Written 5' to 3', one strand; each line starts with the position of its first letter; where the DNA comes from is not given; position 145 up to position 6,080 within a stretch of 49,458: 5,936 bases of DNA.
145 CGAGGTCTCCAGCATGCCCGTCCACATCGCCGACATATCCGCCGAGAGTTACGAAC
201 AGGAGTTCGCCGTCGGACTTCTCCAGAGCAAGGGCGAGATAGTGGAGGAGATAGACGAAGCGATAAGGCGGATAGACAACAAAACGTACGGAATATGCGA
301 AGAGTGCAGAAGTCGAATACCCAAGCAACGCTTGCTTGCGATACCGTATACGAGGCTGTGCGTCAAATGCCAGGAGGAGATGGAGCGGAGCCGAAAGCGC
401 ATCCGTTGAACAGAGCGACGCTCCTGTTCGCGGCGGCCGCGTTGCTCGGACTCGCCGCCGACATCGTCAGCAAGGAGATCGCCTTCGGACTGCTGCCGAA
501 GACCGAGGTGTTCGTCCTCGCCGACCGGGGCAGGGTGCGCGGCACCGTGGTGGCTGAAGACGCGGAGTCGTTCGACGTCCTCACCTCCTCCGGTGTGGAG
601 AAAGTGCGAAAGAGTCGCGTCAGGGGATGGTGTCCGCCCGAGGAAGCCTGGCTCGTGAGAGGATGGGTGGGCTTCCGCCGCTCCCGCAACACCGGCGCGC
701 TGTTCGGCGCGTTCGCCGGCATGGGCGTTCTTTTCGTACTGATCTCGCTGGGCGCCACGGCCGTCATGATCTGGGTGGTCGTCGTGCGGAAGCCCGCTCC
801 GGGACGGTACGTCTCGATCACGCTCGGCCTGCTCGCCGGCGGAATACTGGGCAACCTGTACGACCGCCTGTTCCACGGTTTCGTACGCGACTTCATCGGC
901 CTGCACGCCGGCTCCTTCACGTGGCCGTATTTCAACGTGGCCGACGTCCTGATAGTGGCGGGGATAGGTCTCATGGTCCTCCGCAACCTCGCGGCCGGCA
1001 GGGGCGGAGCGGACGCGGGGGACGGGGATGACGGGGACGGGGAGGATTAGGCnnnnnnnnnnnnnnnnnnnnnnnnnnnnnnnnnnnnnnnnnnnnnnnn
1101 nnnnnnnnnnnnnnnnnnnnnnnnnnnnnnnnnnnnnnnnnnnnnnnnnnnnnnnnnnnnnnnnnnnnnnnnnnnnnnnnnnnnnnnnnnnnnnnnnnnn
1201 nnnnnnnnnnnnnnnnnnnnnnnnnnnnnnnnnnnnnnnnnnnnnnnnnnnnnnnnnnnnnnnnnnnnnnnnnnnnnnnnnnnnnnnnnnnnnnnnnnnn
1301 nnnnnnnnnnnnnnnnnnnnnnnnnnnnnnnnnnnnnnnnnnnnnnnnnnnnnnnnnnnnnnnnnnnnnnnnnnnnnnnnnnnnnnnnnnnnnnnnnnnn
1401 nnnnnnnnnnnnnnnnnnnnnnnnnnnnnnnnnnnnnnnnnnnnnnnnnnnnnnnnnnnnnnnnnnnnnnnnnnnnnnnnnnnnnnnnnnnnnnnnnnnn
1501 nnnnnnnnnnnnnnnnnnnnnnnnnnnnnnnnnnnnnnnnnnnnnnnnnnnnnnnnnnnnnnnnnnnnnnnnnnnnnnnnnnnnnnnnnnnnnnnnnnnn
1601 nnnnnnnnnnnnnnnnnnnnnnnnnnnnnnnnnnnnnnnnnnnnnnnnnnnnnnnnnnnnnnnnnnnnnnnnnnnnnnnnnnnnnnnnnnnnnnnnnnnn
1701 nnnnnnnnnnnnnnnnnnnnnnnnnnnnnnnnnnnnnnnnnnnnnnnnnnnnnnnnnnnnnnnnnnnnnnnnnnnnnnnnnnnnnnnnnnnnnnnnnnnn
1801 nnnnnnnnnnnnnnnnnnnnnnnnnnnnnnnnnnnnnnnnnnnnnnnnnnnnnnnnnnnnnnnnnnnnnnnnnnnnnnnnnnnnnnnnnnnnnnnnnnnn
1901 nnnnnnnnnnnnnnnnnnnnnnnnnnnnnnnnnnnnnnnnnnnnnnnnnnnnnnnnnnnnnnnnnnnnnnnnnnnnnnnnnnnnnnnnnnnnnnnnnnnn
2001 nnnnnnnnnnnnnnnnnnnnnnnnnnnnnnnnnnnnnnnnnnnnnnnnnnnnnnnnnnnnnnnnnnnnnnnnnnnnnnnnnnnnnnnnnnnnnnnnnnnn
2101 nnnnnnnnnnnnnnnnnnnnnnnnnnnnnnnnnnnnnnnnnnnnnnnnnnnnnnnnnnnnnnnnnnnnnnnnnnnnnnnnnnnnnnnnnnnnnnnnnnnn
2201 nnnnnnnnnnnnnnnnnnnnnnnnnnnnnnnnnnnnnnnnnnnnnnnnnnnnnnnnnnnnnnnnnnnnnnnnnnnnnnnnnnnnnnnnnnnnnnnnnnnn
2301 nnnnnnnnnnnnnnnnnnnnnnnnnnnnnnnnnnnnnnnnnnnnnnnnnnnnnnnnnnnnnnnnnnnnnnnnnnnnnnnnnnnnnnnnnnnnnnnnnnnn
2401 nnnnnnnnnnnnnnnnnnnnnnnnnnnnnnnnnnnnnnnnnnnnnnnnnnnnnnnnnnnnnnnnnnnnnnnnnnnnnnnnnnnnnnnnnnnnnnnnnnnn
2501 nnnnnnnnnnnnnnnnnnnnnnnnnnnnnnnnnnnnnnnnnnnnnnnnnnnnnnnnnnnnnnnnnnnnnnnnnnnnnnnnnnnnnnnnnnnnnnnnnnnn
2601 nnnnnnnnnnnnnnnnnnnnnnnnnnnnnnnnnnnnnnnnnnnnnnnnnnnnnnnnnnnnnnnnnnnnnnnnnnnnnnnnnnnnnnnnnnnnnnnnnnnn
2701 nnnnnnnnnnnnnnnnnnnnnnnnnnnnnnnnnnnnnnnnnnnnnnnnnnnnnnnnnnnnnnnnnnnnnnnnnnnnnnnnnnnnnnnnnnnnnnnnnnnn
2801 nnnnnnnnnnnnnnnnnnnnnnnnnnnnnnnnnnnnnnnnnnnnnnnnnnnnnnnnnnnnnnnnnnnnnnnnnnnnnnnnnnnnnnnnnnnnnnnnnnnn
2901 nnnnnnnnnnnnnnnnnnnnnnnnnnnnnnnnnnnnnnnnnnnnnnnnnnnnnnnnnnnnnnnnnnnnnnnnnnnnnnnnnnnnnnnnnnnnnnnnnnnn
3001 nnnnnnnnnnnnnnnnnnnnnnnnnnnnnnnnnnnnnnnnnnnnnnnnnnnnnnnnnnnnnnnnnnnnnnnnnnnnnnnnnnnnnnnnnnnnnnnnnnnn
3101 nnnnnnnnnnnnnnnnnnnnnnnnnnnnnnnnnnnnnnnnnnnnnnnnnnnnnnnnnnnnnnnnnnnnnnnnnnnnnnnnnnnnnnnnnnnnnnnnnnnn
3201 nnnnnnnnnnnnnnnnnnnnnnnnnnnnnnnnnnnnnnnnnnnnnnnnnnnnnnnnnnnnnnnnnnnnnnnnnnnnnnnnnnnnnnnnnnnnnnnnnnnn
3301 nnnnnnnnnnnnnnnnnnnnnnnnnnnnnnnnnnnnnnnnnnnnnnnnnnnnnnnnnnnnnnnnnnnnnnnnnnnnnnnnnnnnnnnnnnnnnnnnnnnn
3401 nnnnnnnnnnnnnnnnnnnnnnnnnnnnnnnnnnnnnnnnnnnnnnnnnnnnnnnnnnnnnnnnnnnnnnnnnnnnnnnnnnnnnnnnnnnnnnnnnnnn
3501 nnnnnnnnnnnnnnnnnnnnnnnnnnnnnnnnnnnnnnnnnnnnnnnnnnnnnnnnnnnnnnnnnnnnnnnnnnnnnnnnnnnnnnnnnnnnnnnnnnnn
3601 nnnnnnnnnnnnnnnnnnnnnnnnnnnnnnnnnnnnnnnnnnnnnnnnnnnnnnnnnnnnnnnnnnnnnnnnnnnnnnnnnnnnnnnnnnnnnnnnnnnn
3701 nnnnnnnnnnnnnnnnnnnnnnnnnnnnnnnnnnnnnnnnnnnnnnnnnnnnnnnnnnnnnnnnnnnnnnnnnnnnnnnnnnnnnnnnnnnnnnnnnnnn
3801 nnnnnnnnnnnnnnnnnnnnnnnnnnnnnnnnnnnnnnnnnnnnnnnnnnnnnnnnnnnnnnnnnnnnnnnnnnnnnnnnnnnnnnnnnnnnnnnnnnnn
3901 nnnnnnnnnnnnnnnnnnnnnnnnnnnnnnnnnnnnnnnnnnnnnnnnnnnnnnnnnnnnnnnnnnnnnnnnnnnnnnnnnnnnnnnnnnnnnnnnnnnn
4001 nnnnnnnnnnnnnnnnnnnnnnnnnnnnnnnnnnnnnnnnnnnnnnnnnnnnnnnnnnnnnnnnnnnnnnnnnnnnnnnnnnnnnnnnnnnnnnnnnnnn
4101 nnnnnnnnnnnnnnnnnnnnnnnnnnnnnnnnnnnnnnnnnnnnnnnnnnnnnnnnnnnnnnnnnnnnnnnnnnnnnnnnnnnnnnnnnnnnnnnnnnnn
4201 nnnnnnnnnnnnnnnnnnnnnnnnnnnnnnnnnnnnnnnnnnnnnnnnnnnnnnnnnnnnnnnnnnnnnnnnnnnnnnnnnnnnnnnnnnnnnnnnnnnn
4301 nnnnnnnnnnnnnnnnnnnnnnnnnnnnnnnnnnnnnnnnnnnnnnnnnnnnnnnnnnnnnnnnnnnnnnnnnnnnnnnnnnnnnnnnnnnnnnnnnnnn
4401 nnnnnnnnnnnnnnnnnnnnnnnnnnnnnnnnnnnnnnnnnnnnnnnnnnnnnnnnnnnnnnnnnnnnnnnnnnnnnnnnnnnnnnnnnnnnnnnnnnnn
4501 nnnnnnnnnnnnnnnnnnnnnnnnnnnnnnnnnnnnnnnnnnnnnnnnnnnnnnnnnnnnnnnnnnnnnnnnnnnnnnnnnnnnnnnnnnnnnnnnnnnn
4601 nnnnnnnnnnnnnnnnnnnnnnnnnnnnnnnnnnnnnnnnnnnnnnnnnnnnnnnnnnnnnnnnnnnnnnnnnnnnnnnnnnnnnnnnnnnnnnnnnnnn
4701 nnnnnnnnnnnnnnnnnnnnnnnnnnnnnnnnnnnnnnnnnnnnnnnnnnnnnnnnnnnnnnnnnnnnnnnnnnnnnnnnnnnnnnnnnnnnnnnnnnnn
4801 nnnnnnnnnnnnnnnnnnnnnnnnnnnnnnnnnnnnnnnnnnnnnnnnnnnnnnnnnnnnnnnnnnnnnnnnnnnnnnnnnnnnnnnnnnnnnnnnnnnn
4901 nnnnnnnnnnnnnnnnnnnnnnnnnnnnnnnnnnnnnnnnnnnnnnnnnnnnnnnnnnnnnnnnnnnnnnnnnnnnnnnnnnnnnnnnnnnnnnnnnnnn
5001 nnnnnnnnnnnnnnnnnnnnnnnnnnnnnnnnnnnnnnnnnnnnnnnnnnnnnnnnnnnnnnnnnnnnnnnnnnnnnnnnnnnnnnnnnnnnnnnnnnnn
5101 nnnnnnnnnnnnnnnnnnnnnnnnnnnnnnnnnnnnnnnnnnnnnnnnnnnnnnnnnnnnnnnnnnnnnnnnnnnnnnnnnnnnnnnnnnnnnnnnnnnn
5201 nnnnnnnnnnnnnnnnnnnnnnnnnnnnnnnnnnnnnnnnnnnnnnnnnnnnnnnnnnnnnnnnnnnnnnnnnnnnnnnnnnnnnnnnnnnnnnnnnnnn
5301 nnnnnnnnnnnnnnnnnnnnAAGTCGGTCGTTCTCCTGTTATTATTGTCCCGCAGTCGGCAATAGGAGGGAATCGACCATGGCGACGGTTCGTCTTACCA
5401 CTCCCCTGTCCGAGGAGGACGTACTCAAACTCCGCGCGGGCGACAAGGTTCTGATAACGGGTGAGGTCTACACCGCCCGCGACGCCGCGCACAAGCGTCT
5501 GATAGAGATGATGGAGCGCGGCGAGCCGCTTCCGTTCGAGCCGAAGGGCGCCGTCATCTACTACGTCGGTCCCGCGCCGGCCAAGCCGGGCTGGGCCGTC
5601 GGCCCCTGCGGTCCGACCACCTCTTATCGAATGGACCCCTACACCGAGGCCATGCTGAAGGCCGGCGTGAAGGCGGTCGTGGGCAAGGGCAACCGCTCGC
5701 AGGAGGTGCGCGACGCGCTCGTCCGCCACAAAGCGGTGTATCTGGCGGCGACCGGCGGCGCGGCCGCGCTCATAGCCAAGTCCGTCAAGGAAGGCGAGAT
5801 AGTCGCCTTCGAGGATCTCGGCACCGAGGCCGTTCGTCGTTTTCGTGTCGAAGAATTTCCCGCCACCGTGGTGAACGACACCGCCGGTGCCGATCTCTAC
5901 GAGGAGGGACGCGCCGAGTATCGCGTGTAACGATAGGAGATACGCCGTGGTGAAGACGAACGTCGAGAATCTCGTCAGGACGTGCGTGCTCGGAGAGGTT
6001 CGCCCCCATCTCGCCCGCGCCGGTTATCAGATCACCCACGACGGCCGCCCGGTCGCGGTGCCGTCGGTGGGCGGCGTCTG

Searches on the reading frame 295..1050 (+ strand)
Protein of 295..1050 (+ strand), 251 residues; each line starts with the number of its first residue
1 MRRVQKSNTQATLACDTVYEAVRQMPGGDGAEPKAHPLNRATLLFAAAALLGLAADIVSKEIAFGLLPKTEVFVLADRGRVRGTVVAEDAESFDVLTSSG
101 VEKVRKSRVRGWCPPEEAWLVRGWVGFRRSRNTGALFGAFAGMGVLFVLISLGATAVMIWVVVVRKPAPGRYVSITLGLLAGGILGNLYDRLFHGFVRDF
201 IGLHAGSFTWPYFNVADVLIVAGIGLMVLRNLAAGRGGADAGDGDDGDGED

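Call 83: search_protein_families(library=pfam, proteins=[window:295-1050:+], max_evalue=0.00001)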
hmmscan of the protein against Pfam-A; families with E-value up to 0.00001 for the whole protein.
window:295-1050:+ (251 aa): 1 family
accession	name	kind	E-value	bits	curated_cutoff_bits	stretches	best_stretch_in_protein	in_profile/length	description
PF01252.23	Peptidase_A8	-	2e-27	96.6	25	1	116-230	24-139/142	Signal peptidase (SPase) II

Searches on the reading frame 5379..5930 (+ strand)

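Call 83: search_protein_families(library=pfam, proteins=[window:5379-5930:+], max_evalue=0.00001)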
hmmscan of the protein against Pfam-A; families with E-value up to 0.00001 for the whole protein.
window:5379-5930:+ (183 aa): 1 family
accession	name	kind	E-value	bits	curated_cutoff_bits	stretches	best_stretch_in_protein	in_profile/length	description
PF05683.17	Fumerase_C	-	2.6e-62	210.2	22.2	1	3-176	28-204/205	Fumarase C-terminus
